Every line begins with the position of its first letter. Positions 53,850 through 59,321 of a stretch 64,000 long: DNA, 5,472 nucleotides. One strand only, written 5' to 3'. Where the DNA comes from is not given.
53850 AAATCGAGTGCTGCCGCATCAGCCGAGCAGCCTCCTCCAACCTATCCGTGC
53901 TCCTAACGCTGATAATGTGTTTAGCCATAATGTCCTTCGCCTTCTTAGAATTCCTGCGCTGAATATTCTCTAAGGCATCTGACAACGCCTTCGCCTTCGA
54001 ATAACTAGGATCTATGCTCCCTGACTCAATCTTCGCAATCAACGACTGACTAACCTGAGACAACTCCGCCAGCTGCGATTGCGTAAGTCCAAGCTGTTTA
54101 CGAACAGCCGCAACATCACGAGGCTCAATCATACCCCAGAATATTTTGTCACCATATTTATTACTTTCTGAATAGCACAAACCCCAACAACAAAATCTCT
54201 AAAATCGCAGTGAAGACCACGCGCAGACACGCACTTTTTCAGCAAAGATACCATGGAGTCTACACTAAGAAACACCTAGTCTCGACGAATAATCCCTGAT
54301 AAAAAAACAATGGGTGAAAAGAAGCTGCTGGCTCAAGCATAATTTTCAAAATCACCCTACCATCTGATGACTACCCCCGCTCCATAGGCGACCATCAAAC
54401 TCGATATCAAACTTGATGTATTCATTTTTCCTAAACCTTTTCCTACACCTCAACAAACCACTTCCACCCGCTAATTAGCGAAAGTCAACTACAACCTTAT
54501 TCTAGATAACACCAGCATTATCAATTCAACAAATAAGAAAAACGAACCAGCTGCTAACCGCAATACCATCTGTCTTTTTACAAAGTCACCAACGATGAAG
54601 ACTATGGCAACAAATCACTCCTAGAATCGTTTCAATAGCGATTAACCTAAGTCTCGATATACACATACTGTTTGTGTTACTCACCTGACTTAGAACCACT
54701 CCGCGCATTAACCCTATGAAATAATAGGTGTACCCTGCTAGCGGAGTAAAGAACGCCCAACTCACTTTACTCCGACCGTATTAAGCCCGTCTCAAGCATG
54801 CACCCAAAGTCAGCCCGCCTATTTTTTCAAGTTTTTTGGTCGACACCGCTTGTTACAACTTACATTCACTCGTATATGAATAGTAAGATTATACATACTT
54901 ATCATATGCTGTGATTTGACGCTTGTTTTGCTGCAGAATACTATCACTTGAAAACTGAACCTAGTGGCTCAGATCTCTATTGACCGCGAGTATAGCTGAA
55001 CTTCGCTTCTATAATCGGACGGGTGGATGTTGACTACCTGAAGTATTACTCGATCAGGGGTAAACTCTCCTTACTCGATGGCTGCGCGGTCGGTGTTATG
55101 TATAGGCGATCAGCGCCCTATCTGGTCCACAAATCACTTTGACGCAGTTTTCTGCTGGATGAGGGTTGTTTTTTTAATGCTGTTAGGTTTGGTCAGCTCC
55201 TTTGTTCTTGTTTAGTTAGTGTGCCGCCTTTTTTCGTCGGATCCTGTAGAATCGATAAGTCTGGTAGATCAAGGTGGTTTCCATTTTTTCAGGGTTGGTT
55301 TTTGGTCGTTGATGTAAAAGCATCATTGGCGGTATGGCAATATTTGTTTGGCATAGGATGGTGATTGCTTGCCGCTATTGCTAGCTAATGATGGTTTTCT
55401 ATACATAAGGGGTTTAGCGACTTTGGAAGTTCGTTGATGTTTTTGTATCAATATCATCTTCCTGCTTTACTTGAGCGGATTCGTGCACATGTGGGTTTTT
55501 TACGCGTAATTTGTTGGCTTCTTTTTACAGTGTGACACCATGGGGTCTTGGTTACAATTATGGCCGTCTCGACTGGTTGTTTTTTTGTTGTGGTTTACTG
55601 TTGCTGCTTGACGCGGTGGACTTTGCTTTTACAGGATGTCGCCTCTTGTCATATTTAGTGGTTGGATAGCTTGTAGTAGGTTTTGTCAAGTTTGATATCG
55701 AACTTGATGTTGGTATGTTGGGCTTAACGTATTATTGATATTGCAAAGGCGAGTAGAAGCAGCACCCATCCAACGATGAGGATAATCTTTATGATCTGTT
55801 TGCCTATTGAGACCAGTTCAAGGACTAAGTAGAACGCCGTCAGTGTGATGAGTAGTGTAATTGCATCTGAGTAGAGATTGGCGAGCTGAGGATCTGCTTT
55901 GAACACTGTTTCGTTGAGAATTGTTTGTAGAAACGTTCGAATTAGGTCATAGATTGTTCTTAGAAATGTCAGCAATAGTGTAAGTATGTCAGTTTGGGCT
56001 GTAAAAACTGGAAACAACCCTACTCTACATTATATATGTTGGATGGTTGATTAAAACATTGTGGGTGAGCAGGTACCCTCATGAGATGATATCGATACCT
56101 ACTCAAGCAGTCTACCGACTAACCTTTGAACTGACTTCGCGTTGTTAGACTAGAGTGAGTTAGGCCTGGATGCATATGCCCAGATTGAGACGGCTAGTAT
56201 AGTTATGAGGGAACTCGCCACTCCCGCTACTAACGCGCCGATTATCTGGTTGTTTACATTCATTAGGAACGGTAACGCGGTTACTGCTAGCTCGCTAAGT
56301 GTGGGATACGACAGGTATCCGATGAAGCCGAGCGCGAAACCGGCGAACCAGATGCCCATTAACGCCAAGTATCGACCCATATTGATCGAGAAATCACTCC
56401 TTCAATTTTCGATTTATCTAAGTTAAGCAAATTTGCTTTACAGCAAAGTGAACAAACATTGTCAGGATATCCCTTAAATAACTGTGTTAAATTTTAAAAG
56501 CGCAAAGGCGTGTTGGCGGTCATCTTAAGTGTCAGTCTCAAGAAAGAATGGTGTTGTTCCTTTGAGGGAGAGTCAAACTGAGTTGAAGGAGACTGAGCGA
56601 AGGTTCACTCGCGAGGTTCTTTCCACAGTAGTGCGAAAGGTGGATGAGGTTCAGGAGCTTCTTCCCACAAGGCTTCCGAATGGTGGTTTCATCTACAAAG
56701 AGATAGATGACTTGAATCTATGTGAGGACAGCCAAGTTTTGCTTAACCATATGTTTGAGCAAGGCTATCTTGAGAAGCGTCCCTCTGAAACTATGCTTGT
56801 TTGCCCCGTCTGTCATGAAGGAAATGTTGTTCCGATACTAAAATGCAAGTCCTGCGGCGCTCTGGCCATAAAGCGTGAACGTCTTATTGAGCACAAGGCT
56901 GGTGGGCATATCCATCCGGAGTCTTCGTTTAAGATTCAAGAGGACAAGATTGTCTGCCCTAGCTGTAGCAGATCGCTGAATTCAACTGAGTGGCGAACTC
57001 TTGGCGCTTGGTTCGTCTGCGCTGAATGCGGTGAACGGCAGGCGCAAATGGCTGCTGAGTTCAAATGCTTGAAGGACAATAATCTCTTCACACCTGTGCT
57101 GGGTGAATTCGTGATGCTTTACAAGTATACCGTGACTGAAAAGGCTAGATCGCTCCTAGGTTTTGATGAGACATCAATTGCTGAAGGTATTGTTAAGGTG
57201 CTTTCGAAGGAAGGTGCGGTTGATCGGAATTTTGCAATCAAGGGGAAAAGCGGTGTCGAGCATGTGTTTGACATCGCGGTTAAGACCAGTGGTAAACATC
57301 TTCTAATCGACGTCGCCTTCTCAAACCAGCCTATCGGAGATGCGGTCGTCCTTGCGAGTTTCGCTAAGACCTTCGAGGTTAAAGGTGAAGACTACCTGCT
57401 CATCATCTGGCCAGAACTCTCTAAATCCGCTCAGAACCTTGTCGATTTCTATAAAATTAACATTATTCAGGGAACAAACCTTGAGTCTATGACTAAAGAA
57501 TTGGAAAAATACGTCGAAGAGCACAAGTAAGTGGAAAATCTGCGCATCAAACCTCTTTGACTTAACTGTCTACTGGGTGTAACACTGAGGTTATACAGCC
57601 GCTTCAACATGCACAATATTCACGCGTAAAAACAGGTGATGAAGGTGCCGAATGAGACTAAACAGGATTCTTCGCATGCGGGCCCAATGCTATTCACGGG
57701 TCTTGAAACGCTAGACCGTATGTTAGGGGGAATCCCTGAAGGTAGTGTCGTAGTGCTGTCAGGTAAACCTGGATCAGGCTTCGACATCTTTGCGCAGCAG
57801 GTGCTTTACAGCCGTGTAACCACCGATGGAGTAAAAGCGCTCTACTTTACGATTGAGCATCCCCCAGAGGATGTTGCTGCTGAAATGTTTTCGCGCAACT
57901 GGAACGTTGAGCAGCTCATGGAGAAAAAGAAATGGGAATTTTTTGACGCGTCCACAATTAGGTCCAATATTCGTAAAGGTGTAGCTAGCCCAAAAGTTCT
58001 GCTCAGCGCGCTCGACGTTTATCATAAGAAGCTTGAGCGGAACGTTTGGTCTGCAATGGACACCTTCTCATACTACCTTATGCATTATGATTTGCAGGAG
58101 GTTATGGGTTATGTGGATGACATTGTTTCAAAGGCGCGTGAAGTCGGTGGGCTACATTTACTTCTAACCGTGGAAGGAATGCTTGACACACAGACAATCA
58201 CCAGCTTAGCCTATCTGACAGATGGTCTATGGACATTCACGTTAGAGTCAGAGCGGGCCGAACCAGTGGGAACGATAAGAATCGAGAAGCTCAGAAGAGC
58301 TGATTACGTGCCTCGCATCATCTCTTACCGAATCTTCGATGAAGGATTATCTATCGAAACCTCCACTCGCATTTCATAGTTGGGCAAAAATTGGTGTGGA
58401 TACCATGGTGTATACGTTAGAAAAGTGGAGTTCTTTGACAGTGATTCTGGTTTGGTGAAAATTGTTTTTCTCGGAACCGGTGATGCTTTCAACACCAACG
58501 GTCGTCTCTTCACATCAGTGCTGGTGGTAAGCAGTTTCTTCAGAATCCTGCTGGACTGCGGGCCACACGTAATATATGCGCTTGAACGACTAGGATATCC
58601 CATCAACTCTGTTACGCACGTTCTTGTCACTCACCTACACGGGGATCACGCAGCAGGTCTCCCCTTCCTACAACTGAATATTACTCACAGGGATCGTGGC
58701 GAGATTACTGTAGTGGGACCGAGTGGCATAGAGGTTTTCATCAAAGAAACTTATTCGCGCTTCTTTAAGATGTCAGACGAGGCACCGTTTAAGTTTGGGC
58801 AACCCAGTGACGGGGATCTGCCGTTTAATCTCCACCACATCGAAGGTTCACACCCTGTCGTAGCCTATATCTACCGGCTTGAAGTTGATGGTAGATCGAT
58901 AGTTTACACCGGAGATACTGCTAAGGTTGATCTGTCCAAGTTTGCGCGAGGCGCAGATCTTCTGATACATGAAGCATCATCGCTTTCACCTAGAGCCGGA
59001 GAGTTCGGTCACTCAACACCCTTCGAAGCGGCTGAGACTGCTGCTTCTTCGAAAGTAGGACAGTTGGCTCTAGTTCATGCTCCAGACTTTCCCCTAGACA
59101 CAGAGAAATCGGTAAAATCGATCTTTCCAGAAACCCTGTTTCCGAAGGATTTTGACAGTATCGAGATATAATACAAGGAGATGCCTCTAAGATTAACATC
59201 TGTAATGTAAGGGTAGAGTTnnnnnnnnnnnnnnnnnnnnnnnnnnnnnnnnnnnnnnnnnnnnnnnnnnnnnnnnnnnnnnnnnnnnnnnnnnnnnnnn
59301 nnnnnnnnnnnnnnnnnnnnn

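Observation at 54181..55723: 1.5-kb ORF-free region with two ~175-bp repeated modules ending in GATATC palindromes and a C/A-rich to G/T-rich composition switch: origin-like or structured non-coding locus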

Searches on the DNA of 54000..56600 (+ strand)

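Call 48: search_rna_families(source=window, start=54000, end=56600, threshold=evalue, max_evalue=10)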
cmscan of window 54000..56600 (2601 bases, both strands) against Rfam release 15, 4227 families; matches with E-value up to 10: 4.
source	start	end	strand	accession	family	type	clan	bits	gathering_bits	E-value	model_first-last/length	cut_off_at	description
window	55841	55891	+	RF01139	sR2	Gene; snRNA; snoRNA; CD-box;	-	21.5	42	0.071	1-57/57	no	Small nucleolar RNA sR2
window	54311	54385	+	RF01175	snoU83D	Gene; snRNA; snoRNA; CD-box;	-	17.1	55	8.7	1-81/81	no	Small nucleolar RNA U83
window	54881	54961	+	RF01506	Afu_294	Gene; snRNA; snoRNA; CD-box;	-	15.6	43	8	1-83/83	no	A. fumigatus snoRNA Afu_294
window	55841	55911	+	RF01133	sR3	Gene; snRNA; snoRNA; CD-box;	-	12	41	6.7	1-55/55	no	Small nucleolar RNA sR3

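Call 67: search_dna_similar(query=window:54136-55723:+, collection=plasmids, mode=distant, max_rows=8)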
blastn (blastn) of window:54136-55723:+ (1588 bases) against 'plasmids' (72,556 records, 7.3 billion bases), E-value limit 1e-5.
No match.

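Call 68: search_dna_similar(query=window:54136-55723:+, collection=phages, mode=distant, max_rows=8)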
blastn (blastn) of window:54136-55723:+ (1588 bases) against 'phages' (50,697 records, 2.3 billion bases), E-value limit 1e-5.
No match.

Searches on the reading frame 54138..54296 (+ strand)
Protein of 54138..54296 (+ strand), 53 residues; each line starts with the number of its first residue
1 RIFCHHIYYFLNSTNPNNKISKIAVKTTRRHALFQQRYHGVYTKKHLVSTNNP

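Call 74: search_protein_families(library=pfam, proteins=[window:54138-54296:+], max_evalue=0.01)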
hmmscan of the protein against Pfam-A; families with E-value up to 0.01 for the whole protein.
seq(53 aa): 0 families

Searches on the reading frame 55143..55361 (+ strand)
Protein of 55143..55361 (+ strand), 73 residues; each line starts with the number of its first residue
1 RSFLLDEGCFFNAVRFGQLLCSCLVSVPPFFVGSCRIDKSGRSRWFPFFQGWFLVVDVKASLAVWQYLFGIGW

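Call 74: search_protein_families(library=pfam, proteins=[window:55143-55361:+], max_evalue=0.01)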
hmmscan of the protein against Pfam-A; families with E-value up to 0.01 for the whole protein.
seq(73 aa): 0 families

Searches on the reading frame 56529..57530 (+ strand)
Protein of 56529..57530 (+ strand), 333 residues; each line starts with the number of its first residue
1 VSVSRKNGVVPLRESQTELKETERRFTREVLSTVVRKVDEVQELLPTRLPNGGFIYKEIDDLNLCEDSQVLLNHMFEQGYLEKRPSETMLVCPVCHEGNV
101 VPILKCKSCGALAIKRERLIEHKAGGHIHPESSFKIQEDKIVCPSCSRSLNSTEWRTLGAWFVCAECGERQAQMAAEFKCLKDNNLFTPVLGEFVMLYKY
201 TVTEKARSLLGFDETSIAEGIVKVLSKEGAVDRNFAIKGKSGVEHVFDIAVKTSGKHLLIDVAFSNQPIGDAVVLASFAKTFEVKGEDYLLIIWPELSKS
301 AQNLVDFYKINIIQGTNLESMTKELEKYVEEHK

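Call 9: search_protein_families(library=pfam, proteins=[window:56529-57530:+], max_evalue=0.01)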
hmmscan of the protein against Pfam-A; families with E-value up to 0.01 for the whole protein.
window:56529-57530:+ (333 aa): 3 families
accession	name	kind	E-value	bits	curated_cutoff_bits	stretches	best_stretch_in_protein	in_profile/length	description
PF18551.6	TackOD1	-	2.3e-18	66.8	32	1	56-186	39-172/188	Thaumarchaeal output domain 1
PF03966.22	Trm112p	-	0.00061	20.1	22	1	89-148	7-33/40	Trm112p-like protein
PF12773.13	DZR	-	0.007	16.9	27.3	0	135-178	7-40/45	Double zinc ribbon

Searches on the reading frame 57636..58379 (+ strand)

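Call 9: search_protein_families(library=pfam, proteins=[window:57636-58379:+], max_evalue=0.01)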
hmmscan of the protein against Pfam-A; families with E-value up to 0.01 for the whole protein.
window:57636-58379:+ (247 aa): 3 families
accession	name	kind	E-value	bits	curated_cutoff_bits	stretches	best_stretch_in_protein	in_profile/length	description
PF06745.19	ATPase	-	1.7e-24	86.9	26.6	1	21-242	3-228/231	KaiC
PF03796.21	DnaB_C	-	2.2e-06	27.7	27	1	21-93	4-76/255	DnaB-like helicase C terminal domain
PF23442.1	DUF7125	-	0.00032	20.3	29.1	1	19-62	4-48/207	Family of unknown function (DUF7125)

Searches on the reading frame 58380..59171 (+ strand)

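Call 9: search_protein_families(library=pfam, proteins=[window:58380-59171:+], max_evalue=0.01)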
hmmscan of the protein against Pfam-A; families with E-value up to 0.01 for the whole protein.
window:58380-59171:+ (263 aa): 3 families
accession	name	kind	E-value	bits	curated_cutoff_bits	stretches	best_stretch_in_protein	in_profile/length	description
PF12706.13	Lactamase_B_2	-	4.6e-19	69.3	27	1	55-233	2-199/200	Beta-lactamase superfamily domain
PF00753.33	Lactamase_B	-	5.9e-12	46.4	22.7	1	46-183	8-153/196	Metallo-beta-lactamase superfamily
PF23023.1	Anti-Pycsar_Apyc1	-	3.8e-09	36.8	50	1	27-100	4-76/250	Anti-Pycsar protein Apyc1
